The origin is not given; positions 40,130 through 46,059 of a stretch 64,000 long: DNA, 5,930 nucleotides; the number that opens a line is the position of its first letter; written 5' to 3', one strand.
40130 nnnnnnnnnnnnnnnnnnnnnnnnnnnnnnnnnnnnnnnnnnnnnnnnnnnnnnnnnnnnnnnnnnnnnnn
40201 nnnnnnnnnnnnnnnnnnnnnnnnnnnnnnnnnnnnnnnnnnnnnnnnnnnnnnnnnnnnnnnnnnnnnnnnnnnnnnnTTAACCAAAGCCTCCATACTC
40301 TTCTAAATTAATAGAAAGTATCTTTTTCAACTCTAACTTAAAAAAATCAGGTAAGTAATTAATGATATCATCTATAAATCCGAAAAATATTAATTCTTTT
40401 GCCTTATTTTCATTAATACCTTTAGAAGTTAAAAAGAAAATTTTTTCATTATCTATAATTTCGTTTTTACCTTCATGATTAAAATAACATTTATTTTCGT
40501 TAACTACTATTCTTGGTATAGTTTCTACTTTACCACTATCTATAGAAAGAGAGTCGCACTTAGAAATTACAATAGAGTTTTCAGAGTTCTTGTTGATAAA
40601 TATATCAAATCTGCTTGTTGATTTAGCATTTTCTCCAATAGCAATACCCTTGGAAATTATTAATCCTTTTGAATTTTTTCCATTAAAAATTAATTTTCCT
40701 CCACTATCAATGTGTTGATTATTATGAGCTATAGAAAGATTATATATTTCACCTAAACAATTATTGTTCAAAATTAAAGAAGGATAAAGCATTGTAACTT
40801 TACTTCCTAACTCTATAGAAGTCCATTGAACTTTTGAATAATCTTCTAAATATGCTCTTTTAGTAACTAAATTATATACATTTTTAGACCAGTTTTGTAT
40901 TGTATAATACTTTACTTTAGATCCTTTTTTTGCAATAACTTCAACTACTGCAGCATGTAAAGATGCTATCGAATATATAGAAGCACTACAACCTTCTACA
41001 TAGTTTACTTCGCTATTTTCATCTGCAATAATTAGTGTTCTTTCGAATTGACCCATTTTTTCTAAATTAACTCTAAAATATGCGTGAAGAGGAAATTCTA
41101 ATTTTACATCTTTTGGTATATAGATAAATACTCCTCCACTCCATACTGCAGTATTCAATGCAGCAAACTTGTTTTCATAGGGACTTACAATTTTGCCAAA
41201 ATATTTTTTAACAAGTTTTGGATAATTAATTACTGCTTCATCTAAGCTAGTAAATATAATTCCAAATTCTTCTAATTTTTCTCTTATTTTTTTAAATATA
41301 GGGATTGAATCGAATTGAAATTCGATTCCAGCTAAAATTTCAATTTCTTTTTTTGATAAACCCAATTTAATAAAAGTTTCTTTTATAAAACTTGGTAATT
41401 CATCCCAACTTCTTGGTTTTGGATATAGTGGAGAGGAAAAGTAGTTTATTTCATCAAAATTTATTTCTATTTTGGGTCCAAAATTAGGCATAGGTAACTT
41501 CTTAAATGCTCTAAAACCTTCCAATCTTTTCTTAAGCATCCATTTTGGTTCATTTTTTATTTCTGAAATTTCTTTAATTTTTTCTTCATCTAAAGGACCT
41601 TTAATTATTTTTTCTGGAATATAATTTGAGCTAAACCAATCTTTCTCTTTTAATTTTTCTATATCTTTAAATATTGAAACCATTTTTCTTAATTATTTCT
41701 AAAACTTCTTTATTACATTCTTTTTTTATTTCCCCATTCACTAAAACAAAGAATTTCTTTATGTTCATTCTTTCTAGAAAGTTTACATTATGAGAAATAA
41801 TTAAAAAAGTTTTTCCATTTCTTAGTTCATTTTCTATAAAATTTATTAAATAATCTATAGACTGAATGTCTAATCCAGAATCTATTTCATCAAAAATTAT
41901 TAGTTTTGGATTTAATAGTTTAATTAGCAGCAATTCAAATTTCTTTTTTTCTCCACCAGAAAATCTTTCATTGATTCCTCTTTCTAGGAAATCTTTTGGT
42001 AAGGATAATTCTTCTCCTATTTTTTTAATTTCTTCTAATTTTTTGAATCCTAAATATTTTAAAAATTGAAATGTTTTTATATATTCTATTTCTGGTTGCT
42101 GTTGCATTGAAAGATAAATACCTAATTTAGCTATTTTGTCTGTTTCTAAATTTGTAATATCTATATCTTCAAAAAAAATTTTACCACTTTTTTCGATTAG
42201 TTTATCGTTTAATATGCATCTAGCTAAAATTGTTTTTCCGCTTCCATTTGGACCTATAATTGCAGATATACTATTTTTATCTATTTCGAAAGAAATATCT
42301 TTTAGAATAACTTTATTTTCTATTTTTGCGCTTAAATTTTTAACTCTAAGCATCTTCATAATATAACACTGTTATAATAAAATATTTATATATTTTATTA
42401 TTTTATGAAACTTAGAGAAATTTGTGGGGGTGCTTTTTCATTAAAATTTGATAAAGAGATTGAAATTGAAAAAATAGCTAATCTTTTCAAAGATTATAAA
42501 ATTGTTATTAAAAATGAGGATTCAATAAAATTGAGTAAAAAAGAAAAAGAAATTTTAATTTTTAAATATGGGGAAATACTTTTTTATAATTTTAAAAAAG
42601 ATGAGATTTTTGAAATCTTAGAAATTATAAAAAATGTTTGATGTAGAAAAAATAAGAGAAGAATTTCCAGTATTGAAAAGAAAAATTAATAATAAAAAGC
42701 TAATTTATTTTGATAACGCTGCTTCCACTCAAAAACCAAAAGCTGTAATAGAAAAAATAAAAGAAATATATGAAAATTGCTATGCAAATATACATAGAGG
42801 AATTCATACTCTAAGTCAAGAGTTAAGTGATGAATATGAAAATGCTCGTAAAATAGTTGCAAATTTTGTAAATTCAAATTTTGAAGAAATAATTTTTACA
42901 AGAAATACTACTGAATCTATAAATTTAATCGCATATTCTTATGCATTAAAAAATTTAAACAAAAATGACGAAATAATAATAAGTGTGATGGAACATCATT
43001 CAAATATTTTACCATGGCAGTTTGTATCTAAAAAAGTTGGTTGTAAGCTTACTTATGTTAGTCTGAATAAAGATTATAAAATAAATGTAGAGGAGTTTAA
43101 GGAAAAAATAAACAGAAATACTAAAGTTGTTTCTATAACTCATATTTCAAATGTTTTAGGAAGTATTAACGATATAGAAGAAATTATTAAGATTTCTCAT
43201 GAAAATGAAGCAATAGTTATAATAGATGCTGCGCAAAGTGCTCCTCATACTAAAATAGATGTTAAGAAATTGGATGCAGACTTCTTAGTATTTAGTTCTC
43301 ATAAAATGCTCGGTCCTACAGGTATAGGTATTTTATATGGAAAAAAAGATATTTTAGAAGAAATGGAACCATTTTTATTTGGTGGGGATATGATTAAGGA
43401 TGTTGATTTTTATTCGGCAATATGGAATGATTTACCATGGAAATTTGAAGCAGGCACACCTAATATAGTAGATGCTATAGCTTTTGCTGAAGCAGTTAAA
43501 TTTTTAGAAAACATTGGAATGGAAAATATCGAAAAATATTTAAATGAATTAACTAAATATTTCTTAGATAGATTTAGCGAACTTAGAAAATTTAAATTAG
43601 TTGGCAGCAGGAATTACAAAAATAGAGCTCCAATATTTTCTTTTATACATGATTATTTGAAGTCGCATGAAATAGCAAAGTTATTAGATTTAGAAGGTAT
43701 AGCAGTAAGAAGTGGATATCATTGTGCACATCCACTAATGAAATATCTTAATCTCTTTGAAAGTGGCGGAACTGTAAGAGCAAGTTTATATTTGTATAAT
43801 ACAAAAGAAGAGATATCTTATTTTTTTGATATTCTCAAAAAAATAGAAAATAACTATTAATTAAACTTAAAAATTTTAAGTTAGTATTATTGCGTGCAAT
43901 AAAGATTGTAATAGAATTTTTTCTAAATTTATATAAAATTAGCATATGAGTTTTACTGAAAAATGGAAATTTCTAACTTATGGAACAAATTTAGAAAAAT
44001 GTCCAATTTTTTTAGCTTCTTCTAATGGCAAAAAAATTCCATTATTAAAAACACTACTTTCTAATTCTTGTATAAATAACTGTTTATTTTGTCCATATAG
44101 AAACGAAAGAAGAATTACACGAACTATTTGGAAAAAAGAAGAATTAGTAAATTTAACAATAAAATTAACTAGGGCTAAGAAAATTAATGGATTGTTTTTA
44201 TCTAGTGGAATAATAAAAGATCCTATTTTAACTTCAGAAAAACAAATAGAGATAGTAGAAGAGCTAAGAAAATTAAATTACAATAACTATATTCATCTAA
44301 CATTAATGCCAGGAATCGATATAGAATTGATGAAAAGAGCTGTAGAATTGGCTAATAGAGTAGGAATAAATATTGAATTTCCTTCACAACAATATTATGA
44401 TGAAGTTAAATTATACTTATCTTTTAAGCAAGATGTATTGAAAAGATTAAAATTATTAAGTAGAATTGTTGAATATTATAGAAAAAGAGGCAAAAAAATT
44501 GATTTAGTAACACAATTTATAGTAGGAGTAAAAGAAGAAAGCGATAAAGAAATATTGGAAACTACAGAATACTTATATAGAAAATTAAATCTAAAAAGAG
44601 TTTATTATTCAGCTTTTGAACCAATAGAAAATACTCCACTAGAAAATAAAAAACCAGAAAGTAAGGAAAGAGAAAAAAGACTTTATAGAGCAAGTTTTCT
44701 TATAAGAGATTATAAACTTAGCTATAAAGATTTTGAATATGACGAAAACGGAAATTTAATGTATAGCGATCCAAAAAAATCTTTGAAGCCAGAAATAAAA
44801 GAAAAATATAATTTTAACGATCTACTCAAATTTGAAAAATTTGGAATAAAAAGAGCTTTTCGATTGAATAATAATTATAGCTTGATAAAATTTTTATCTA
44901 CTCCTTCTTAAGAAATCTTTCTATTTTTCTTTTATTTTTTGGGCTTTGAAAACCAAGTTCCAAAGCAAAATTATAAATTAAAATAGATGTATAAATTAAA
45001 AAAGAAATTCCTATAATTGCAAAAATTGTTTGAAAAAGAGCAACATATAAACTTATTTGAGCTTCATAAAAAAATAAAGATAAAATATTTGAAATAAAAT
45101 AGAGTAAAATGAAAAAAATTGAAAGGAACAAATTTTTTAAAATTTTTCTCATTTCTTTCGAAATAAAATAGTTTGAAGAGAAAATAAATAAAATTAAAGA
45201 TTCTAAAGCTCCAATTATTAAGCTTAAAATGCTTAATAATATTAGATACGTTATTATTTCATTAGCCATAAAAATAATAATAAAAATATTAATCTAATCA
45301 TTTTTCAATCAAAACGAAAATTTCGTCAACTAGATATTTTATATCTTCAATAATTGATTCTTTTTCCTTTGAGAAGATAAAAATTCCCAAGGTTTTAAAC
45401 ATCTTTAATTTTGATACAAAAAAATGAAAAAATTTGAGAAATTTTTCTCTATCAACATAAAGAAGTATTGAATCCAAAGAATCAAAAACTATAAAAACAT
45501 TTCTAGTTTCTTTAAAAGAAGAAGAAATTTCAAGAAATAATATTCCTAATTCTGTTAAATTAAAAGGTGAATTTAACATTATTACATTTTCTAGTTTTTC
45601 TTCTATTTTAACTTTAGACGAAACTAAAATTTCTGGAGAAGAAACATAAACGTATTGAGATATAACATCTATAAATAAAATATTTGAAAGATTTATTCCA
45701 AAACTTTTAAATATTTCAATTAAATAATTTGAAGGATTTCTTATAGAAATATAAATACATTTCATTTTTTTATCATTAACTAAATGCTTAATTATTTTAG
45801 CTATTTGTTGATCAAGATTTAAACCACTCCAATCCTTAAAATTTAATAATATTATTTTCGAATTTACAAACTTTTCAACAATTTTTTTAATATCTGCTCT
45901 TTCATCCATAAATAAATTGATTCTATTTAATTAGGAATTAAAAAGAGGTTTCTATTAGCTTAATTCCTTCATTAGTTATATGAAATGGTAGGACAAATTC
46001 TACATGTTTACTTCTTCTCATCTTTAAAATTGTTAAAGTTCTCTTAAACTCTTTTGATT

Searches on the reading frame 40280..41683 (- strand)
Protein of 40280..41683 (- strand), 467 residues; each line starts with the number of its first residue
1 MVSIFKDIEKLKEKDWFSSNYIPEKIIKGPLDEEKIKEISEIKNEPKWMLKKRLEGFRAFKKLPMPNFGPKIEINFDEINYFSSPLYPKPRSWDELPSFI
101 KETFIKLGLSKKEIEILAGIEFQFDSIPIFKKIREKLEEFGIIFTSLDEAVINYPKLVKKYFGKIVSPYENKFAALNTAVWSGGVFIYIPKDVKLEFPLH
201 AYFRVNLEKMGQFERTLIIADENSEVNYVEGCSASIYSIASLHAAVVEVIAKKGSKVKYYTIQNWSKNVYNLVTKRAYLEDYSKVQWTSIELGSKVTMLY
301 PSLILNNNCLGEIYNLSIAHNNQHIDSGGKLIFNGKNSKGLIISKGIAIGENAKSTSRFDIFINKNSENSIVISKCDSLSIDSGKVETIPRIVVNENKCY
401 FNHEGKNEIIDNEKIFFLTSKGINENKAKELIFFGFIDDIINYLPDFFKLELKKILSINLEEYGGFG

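Call 32: search_protein_families(library=pfam, proteins=[window:40280-41683:-], max_evalue=0.001)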
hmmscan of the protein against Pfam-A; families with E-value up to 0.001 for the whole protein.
window:40280-41683:- (467 aa): 2 families
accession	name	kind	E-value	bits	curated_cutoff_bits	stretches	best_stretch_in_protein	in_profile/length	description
PF01458.23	SUFBD_core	-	4.2e-56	190.4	27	1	204-436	2-232/232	SUF system FeS cluster assembly, SufBD core domain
PF19295.5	SufBD_N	-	3.4e-12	46.8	23.5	1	140-199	111-170/172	SufBD protein N-terminal region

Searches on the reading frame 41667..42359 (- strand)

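Call 32: search_protein_families(library=pfam, proteins=[window:41667-42359:-], max_evalue=0.001)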
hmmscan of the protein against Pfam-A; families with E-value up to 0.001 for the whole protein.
window:41667-42359:- (230 aa): 8 families
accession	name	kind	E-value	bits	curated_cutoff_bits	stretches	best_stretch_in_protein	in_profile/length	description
PF00005.33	ABC_tran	-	6.6e-18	66.1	25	1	19-158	1-134/137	ABC transporter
PF13304.12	AAA_21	-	8.7e-14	52.7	27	2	133-195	238-303/304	AAA domain, putative AbiEii toxin, Type IV TA system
PF02463.25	SMC_N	-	4.9e-11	42.9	40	1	28-199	23-206/220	RecF/RecN/SMC N terminal domain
PF00004.35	AAA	-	1.1e-05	26.3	21.2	1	34-191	3-110/131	ATPase family associated with various cellular activities (AAA)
PF13173.12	AAA_14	-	0.00013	22.4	27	0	29-84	2-56/129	AAA domain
PF02562.22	PhoH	-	0.00017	21.6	27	0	25-49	15-39/205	PhoH-like protein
PF13401.12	AAA_22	-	0.00041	21.1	27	0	29-176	5-109/130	AAA domain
PF01637.24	ATPase_2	-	0.00086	19.6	33.2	0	27-188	18-152/225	ATPase domain predominantly from Archaea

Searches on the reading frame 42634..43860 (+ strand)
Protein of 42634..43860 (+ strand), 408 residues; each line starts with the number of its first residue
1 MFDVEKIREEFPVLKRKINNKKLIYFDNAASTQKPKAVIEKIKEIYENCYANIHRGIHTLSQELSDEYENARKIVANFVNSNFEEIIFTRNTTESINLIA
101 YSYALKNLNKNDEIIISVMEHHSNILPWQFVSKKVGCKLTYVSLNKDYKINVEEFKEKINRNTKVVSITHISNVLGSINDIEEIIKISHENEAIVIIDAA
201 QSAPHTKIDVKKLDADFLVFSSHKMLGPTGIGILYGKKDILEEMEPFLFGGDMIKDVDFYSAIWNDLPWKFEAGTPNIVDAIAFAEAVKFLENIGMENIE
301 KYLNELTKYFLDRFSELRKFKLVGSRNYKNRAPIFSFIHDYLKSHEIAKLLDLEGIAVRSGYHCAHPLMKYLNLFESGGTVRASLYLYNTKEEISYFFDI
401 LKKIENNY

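Call 32: search_protein_families(library=pfam, proteins=[window:42634-43860:+], max_evalue=0.001)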
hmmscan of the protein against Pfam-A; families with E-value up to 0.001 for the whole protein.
window:42634-43860:+ (408 aa): 6 families
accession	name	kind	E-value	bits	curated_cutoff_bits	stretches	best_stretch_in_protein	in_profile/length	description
PF00266.25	Aminotran_5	-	4.4e-145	483.8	21.5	1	24-397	1-371/371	Aminotransferase class-V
PF01053.26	Cys_Met_Meta_PP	-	3.9e-12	45.8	27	1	108-227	88-201/381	Cys/Met metabolism PLP-dependent enzyme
PF00155.27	Aminotran_1_2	-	3.2e-09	36.9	19.7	1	32-361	17-333/361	Aminotransferase class I and II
PF01041.23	DegT_DnrJ_EryC1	-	3.3e-09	36.9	19.8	1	84-205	40-152/360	DegT/DnrJ/EryC1/StrS aminotransferase family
PF03841.19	SelA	-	0.00019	21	22.8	0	131-245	107-234/367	L-seryl-tRNA selenium transferase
PF01212.27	Beta_elim_lyase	-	0.00062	19.6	27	1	83-243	47-218/288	Beta-eliminating lyase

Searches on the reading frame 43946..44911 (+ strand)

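Call 32: search_protein_families(library=pfam, proteins=[window:43946-44911:+], max_evalue=0.001)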
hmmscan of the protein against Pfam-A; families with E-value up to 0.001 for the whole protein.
window:43946-44911:+ (321 aa): 1 family
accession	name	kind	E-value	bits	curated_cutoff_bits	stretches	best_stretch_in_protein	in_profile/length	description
PF04055.27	Radical_SAM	-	6.3e-11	43.2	29.5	1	38-210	3-166/166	Radical SAM superfamily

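Call 35: search_protein_families(library=ncbifam, proteins=[window:43946-44911:+], max_evalue=0.001)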
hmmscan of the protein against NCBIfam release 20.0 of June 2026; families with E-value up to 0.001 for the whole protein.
window:43946-44911:+ (321 aa): 11 families
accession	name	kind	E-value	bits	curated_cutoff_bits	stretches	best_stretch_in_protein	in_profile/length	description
TIGR03916.1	rSAM_link_UDG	hypoth_equivalog_domain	4.4e-53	180.9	343.5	1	25-279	45-311/415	putative DNA modification/repair radical SAM protein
NF053743.1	LipS2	equivalog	1e-16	61.3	270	1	37-288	28-265/292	LipS2 family lipoyl synthase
NF053742.1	LipS1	equivalog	2.4e-09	37.2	230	1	39-242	14-201/268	LipS1 family lipoyl synthase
TIGR03910.1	pyrrolys_PylB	equivalog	1e-08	34.5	348.2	1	38-246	62-260/347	methylornithine synthase PylB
TIGR01578.1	MiaB-like-B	hypoth_equivalog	0.00015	20.7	314.7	1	171-238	270-336/421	tRNA (N(6)-L-threonylcarbamoyladenosine(37)-C(2))-methylthiotransferase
TIGR02351.2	thiH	equivalog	0.00019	20.6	380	1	30-88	70-128/364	2-iminoacetate synthase ThiH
TIGR03955.1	rSAM_HydG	equivalog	0.00019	20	312.15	1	28-74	80-128/470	[FeFe] hydrogenase H-cluster radical SAM maturase HydG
NF005609.0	PRK07360.1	equivalog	0.0002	20.2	426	1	38-117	67-145/374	7,8-didemethyl-8-hydroxy-5-deazariboflavin synthase subunit CofH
TIGR04014.1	B12_SAM_MJ_0865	equivalog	0.00044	19.1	360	0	175-249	300-371/434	methyl-coenzyme M reductase glutamine C-methyltransferase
TIGR00089.1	TIGR00089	subfamily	0.00077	18.4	251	0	42-253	149-359/429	MiaB/RimO family radical SAM methylthiotransferase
TIGR03551.1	F420_cofH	equivalog_domain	0.00096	18.1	374.1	0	38-117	45-122/345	5-amino-6-(D-ribitylamino)uracil--L-tyrosine 4-hydroxyphenyl transferase CofH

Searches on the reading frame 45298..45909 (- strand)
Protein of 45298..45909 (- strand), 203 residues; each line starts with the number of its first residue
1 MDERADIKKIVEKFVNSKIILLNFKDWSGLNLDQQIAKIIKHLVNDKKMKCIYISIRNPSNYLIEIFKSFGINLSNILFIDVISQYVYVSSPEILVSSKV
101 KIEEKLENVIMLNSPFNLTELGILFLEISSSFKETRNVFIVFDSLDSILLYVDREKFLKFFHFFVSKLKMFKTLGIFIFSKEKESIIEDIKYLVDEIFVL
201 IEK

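Call 32: search_protein_families(library=pfam, proteins=[window:45298-45909:-], max_evalue=0.001)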
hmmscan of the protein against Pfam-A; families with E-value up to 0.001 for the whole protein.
window:45298-45909:- (203 aa): 2 families
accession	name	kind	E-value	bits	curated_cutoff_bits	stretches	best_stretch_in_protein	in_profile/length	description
PF24336.1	DUF7504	-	2.1e-05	25.5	27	1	113-195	85-174/179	Family of unknown function (DUF7504)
PF06745.19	ATPase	-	9.3e-05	22.3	26.6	1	48-200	48-187/231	KaiC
